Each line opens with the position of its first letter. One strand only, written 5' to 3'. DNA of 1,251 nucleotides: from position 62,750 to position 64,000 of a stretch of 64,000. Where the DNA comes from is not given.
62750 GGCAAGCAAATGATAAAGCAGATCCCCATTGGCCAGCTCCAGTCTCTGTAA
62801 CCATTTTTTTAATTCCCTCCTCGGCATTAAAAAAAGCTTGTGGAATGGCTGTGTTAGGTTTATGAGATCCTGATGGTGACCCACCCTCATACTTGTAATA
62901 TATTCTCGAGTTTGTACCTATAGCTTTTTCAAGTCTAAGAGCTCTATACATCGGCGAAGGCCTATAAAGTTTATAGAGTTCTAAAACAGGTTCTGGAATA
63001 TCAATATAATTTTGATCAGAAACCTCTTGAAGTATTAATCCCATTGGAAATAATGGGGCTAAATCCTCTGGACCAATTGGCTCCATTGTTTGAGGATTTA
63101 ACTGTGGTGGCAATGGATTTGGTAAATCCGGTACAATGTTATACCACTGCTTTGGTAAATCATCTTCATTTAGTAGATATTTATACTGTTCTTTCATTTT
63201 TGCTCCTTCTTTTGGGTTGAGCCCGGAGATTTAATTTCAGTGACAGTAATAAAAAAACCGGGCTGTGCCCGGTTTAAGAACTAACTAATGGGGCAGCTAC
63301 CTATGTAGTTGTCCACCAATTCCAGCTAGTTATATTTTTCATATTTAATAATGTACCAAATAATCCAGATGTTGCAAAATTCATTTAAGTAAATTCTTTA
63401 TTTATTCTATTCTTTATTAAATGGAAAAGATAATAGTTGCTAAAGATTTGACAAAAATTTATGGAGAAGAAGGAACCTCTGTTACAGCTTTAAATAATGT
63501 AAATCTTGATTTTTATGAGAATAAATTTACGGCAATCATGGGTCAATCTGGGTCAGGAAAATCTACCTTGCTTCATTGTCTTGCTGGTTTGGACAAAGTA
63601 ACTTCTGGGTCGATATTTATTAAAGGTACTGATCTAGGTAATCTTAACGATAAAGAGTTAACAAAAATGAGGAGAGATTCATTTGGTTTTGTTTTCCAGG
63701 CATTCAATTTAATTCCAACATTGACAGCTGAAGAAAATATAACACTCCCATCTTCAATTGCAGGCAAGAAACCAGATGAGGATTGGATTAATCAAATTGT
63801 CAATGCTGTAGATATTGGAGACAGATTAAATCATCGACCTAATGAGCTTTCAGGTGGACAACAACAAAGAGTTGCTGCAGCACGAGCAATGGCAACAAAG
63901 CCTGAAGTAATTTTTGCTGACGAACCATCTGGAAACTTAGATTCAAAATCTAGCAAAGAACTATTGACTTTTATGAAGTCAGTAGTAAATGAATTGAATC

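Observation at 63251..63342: Classical Trp leader-peptide attenuator in front of trpB2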

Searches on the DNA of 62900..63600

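Call 4: search_rna_families(source=window, start=62900, end=63600, threshold=evalue, max_evalue=10, show_alignments=3)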
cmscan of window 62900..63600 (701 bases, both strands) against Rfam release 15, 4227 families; matches with E-value up to 10: 1.
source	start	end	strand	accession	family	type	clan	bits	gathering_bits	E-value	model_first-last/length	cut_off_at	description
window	63032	63074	-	RF01346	CRISPR-DR36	Gene; CRISPR;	-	12.3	38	8.4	1-36/36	no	CRISPR RNA direct repeat element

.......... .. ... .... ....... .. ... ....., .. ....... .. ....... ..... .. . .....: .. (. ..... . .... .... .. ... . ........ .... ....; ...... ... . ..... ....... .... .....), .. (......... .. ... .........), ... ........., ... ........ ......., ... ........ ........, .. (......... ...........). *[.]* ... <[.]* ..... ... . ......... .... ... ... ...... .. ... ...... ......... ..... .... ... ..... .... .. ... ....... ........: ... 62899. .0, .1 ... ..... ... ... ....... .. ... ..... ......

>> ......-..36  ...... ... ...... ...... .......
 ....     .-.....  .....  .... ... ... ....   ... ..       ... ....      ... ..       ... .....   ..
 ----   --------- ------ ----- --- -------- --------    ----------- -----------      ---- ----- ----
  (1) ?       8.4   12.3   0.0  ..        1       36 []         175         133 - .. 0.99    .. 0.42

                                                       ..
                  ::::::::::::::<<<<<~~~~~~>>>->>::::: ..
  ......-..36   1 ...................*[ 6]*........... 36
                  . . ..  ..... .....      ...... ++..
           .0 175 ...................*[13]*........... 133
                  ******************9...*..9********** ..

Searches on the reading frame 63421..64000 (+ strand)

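Call 3: search_protein_families(library=pfam, proteins=[window:63421-64000:+])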
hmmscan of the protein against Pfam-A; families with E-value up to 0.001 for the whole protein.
window:63421-64000:+ (193 aa): 7 families
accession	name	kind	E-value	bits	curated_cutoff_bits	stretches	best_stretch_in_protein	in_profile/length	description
PF00005.33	ABC_tran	-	1.1e-34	120.4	25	1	24-170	1-136/137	ABC transporter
PF13476.12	AAA_23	-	2.3e-05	25.6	27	1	25-55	11-40/201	AAA domain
PF13555.12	AAA_29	-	7.9e-05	22.8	27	1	27-52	15-40/61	P-loop containing region of AAA domain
PF02463.25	SMC_N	-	9.6e-05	22.3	40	0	32-187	22-185/220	RecF/RecN/SMC N terminal domain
PF03193.22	RsgA_GTPase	-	0.00014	22.2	30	1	31-63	103-135/174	RsgA GTPase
PF13304.12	AAA_21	-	0.0002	22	27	0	36-57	1-22/304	AAA domain, putative AbiEii toxin, Type IV TA system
PF13401.12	AAA_22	-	0.00053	20.7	27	0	34-70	5-42/130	AAA domain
